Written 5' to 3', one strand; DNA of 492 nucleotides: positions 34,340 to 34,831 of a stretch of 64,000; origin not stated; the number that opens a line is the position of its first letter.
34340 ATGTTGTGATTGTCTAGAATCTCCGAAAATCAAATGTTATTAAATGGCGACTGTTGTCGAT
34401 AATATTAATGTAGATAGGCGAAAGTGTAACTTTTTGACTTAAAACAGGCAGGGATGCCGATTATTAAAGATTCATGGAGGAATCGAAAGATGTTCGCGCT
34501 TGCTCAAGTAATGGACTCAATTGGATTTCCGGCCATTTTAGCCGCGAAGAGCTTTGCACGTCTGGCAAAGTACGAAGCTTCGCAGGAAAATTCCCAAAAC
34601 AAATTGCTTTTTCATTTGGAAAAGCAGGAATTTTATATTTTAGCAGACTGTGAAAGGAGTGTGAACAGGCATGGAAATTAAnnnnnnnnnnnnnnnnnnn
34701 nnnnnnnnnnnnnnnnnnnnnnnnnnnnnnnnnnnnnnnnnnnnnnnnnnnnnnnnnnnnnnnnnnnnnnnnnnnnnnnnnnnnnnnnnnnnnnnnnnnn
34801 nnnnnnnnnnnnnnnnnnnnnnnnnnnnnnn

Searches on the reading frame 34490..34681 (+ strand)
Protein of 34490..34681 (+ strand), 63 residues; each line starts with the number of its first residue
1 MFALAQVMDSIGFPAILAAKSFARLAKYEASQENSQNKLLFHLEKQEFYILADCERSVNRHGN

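Call 9: search_protein_families(library=pfam, proteins=[window:34490-34681:+])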
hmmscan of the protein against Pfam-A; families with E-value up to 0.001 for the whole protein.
window:34490-34681:+ (63 aa): 0 families
